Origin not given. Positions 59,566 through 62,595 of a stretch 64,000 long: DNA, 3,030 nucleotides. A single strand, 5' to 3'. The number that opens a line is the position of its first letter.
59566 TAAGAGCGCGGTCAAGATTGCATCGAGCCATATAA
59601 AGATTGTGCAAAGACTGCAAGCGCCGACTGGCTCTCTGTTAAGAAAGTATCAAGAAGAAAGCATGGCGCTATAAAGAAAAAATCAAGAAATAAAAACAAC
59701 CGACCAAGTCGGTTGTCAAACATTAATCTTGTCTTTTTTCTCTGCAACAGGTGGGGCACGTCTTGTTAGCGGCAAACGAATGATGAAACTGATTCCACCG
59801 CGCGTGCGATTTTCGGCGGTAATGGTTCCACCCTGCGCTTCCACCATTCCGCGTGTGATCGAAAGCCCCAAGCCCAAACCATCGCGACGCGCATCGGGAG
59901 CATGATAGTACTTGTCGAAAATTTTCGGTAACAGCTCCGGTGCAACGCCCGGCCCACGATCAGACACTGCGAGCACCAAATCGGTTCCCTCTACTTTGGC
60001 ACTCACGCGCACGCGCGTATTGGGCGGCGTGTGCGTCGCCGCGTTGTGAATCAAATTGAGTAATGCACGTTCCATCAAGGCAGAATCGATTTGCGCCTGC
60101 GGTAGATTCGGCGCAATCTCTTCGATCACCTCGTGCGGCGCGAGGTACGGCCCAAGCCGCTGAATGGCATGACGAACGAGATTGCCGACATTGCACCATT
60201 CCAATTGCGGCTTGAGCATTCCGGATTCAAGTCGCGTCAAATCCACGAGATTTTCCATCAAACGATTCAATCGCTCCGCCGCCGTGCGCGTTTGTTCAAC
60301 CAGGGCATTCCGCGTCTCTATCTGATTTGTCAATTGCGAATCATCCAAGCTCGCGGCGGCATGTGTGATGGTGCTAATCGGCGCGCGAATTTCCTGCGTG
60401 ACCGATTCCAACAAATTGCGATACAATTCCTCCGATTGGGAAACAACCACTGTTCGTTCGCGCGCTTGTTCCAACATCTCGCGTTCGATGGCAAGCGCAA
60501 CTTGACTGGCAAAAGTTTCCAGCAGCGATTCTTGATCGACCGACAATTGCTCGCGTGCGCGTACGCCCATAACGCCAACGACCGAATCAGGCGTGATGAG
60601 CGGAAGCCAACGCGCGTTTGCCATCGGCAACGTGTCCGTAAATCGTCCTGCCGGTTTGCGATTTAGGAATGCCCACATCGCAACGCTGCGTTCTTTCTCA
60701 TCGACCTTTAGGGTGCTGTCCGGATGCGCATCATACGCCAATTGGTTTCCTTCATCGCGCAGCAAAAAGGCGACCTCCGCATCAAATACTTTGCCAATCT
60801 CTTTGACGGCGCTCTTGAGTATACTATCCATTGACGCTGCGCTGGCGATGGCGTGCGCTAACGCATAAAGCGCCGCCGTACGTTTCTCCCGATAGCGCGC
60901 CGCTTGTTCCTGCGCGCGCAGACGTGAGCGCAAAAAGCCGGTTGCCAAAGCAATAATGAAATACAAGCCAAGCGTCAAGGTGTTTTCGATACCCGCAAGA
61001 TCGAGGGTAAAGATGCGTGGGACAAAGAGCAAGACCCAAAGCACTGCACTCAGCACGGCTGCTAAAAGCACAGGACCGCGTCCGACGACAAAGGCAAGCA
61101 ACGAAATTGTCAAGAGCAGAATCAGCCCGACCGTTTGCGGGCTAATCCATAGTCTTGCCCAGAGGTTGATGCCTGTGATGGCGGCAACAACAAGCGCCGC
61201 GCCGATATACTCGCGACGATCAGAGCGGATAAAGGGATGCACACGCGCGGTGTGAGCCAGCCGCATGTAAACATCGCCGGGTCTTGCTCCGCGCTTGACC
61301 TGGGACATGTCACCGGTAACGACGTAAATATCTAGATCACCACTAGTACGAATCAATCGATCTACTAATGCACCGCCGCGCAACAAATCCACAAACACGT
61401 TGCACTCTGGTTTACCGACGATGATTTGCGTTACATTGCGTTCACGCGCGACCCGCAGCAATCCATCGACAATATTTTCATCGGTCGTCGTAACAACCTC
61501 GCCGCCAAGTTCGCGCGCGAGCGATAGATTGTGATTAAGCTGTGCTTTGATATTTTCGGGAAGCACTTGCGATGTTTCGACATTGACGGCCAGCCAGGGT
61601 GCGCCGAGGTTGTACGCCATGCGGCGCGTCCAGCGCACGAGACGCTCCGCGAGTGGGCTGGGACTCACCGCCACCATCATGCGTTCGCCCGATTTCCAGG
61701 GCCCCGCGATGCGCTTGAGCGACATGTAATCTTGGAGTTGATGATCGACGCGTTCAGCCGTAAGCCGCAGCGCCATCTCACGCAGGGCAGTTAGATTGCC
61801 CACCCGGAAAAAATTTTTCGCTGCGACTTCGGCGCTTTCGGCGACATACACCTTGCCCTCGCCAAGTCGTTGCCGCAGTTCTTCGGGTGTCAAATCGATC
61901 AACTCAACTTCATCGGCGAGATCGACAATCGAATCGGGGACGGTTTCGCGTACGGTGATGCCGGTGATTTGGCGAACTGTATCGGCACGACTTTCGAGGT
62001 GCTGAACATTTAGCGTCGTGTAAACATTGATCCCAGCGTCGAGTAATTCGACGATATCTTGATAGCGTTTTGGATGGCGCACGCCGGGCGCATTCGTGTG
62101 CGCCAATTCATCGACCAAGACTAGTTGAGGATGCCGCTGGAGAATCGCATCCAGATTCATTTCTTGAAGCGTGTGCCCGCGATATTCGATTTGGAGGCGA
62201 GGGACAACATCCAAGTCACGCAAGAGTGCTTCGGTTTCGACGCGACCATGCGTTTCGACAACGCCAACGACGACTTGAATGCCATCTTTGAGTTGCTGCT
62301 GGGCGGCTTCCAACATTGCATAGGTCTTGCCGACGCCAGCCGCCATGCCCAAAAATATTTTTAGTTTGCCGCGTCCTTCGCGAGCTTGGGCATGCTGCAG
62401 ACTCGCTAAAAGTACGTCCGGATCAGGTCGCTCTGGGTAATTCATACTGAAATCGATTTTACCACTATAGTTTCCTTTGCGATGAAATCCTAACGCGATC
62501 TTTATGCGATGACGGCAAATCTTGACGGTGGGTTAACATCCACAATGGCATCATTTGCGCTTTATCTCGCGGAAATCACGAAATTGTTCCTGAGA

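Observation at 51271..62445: kdp locus with three KdpD-type kinases, two of which lack the phospho-accepting histidine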

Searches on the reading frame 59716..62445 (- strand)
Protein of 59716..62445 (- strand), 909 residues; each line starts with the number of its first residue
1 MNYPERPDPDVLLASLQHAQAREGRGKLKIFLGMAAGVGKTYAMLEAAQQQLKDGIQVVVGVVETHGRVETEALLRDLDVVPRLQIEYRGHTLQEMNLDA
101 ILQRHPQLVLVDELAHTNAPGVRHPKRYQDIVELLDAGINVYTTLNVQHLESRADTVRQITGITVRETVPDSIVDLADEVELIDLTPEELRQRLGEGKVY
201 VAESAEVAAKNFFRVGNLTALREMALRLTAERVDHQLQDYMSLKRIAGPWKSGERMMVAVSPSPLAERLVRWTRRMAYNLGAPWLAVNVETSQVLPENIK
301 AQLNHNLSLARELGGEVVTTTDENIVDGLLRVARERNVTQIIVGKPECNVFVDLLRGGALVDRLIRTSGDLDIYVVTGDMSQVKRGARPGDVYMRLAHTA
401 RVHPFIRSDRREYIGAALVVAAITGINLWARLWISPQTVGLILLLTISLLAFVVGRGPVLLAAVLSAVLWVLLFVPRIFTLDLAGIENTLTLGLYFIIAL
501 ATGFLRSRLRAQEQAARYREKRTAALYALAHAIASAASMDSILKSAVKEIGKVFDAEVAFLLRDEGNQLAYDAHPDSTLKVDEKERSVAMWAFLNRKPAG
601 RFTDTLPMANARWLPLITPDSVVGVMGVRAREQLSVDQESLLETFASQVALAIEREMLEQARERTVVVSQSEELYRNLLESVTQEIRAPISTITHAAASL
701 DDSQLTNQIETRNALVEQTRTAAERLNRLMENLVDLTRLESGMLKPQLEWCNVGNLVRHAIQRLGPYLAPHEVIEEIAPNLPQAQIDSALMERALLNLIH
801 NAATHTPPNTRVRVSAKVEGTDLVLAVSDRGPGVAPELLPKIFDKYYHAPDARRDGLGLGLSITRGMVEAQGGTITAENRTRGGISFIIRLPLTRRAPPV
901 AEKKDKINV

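Call 4: search_protein_families(library=pfam, proteins=[window:59716-62445:-], max_evalue=0.01)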
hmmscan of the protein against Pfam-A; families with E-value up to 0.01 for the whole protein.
window:59716-62445:- (909 aa): 10 families
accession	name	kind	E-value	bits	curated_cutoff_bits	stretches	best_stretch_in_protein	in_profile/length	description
PF02702.23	KdpD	-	8.8e-97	323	26.1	1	25-233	2-210/210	Osmosensitive K+ channel His kinase sensor domain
PF02518.31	HATPase_c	-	6.8e-22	78.5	26.4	1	787-894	2-110/111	Histidine kinase-, DNA gyrase B-, and HSP90-like ATPase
PF13493.11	DUF4118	-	6.8e-18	64.9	28.4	1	413-519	1-107/107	Domain of unknown function (DUF4118)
PF13492.12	GAF_3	-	2.4e-14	54.3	27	1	538-655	1-129/129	GAF domain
PF13185.12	GAF_2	-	4e-07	30.8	28.6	1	536-654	1-136/136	GAF domain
PF00512.31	HisKA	-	5.2e-06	26.8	26.9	1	676-742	3-66/66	His Kinase A (phospho-acceptor) domain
PF13581.12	HATPase_c_2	-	4.8e-05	23.8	27.4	1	794-868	39-109/127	Histidine kinase-like ATPase domain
PF01590.32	GAF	-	0.00015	22.7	22.4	1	539-653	2-133/133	GAF domain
PF00582.32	Usp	-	0.0038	18.2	24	0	255-345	4-111/141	Universal stress protein family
PF04851.21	ResIII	-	0.0082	16.5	22.5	0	23-60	20-57/164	Type III restriction enzyme, res subunit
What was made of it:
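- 61747..62373 (-): KdpD N-terminal domain (residues 25-233). It has Walker A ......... (residues 33-41, 62323-62349) followed by Tyr42, Walker B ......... (from residue 108) and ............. (from residue 188). Putative atypical serine kinase. Pfam PF02702, E=8.8e-97 (call 4).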

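Call 5: search_protein_families(library=ncbifam, proteins=[window:59716-62445:-], max_evalue=0.01)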
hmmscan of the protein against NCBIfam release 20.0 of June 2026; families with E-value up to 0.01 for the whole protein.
window:59716-62445:- (909 aa): 80 families (the best 25 are shown)
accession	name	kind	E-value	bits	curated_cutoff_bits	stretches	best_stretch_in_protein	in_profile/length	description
NF007793.0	PRK10490.1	equivalog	1.7e-207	691.5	1123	1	4-902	5-890/895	two-component system sensor histidine kinase KdpD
NF038185.1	KdpD_non_kinase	exception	9.6e-109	364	550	1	8-377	5-371/373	KdpD-like non-kinase potassium sensor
NF008312.0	PRK11100.1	equivalog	5.5e-32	111.2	356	1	678-893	259-474/477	two-component system sensor histidine kinase CreC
NF047874.1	MASE3_PAS_HK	subfamily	3.6e-31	108.7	560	1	667-895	390-626/655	MASE3 domain-containing sensor histidine kinase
NF033092.0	HK_WalK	equivalog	9e-31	107.1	725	1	672-893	369-594/594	cell wall metabolism sensor histidine kinase WalK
NF046044.1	PnpS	equivalog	4e-30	105.1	400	1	671-892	166-390/390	two-component system histidine kinase PnpS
TIGR02966.1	phoR_proteo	equivalog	9.1e-29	100.5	334.2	1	648-890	88-332/333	phosphate regulon sensor histidine kinase PhoR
NF007688.0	PRK10364.1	equivalog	1.1e-28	100.2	479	1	644-894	207-452/460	two-component system sensor histidine kinase ZraS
NF008468.0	PRK11360.1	equivalog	1.4e-27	96.4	646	1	677-895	398-610/616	two-component system sensor histidine kinase AtoS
NF041880.1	EPS_EpsF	equivalog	1.6e-27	96.2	900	1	685-884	284-482/492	response regulator EpsF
TIGR01386.1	cztS_silS_copS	subfamily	1.6e-26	93.3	292.55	1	682-892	248-457/457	heavy metal sensor histidine kinase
NF033091.0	HK_VanS_ACDEFG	equivalog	2.7e-26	92.4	400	1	654-892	56-293/293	vancomycin resistance histidine kinase VanS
NF045900.1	HisKinCpxALeg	equivalog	1.7e-25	89.7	800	1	676-892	232-450/451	two-component system sensor histidine kinase CpxA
NF006800.0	PRK09303.1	equivalog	1.5e-24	86.6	342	1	637-895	114-379/383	histidine kinase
NF041832.1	near_NosP_CTERM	subfamily_domain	3.9e-24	85.4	400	1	697-901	24-233/370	NahK/ErcS family hybrid sensor histidine kinase/response regulator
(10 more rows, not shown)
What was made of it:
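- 59716..62445 (-): kdpD909: full-length KdpD paralogue (KdpD-N, Usp-like, 4-TM DUF4118, GAF, DHp, CA) with Gln684 in place of the phospho-accepting His. Pfam and NCBIfam (calls 4, 5).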
